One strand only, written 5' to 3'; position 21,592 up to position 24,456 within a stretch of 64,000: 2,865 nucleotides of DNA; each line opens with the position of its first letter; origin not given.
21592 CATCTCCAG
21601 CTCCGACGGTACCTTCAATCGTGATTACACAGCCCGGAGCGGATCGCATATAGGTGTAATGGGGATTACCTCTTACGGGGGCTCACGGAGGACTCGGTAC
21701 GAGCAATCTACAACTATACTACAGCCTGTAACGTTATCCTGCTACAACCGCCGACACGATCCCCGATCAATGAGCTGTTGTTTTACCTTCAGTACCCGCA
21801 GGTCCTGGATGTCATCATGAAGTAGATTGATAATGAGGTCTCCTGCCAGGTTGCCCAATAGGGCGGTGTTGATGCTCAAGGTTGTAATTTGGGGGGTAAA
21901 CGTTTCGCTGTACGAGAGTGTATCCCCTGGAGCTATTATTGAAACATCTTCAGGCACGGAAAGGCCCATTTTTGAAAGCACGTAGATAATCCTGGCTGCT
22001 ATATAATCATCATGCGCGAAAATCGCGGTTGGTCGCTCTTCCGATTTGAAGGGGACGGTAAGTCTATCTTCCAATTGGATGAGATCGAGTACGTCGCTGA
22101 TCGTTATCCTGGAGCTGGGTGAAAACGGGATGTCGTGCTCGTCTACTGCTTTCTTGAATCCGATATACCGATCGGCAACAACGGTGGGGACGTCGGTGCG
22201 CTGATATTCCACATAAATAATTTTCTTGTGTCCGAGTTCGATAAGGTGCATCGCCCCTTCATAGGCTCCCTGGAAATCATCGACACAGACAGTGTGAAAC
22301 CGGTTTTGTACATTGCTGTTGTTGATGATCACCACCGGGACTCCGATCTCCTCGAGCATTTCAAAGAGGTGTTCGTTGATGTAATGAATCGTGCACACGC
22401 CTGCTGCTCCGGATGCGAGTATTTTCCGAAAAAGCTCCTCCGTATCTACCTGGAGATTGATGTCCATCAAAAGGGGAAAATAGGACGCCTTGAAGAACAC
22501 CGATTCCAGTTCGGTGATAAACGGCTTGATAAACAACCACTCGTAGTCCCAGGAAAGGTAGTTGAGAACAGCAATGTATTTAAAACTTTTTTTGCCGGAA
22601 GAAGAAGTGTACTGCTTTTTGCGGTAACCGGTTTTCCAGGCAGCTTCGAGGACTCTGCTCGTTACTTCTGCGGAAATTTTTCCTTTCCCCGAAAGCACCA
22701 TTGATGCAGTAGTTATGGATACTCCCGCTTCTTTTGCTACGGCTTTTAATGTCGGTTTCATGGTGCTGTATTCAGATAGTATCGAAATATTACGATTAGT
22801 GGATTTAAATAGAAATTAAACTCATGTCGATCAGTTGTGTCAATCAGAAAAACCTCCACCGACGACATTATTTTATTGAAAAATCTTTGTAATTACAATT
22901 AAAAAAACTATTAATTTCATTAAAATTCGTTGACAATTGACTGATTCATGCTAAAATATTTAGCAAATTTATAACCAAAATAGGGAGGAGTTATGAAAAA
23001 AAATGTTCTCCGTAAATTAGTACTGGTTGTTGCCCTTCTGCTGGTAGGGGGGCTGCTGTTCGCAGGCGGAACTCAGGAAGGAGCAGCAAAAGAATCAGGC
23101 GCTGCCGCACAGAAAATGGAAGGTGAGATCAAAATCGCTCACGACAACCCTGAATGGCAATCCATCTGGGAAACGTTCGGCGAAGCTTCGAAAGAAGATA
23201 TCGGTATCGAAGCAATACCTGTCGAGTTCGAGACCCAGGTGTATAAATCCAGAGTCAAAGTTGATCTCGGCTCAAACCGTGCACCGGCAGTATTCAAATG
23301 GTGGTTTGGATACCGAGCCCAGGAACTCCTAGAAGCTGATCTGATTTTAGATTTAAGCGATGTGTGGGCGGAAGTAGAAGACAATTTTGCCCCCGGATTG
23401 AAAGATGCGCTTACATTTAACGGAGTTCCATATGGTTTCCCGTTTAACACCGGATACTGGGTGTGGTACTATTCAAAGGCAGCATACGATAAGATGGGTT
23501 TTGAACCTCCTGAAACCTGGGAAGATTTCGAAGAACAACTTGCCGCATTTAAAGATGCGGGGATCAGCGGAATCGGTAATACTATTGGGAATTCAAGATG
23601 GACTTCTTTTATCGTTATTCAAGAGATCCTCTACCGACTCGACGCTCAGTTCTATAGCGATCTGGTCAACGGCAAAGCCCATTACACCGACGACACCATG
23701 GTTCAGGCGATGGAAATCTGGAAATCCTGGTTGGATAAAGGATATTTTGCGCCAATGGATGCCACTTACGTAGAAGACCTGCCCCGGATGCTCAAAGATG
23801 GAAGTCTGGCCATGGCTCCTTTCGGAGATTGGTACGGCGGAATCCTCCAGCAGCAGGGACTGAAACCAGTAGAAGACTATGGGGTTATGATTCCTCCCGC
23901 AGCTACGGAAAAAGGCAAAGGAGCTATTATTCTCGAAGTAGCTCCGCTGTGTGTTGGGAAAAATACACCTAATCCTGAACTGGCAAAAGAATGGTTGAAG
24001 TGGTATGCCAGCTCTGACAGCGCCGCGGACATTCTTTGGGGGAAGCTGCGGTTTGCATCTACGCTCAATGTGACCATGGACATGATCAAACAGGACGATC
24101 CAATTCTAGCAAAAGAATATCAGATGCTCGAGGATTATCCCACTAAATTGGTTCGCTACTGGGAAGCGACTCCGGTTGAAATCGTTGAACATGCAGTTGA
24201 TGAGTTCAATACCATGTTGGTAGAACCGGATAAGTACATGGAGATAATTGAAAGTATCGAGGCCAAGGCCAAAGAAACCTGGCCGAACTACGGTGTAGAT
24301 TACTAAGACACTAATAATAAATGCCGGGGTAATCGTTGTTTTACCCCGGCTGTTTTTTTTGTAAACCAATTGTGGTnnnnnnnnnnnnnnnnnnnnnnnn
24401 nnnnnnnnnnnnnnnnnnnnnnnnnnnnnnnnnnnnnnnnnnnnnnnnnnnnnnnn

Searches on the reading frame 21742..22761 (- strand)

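Call 77: search_protein_families(library=pfam, proteins=[window:21742-22761:-], max_evalue=0.00001)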
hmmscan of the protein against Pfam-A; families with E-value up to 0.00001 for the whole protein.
window:21742-22761:- (339 aa): 3 families
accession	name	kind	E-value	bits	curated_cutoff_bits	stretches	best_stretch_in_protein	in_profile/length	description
PF13377.12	Peripla_BP_3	-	1.5e-27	97.2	26.5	1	172-336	3-167/167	Periplasmic binding protein-like domain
PF00532.27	Peripla_BP_1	-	3.6e-13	50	22.2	1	98-330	36-277/281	Periplasmic binding proteins and sugar binding domain of LacI family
PF00356.27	LacI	-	4.8e-11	42.7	27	1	4-47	1-44/46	Bacterial regulatory proteins, lacI family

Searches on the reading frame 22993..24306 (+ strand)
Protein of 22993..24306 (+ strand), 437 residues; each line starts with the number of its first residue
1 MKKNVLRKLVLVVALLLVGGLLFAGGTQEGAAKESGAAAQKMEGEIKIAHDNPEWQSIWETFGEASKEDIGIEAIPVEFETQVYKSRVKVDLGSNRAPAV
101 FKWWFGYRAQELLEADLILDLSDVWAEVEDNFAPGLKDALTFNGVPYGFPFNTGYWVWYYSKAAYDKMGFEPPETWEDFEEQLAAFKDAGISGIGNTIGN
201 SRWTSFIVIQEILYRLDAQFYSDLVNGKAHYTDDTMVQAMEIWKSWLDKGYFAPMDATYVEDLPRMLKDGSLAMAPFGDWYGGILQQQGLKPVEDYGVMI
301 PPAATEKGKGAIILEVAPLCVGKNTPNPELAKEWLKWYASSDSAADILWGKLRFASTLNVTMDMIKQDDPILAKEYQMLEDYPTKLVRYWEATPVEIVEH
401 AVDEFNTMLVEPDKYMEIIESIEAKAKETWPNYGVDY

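Call 77: search_protein_families(library=pfam, proteins=[window:22993-24306:+], max_evalue=0.00001)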
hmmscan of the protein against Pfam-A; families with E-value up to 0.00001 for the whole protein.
window:22993-24306:+ (437 aa): 2 families
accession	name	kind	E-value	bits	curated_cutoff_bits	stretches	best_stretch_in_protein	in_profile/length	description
PF13416.11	SBP_bac_8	-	2.6e-27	96.7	27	1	70-347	10-252/279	Bacterial extracellular solute-binding protein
PF01547.30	SBP_bac_1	-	2e-26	94.2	26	1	55-344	10-306/307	Bacterial extracellular solute-binding protein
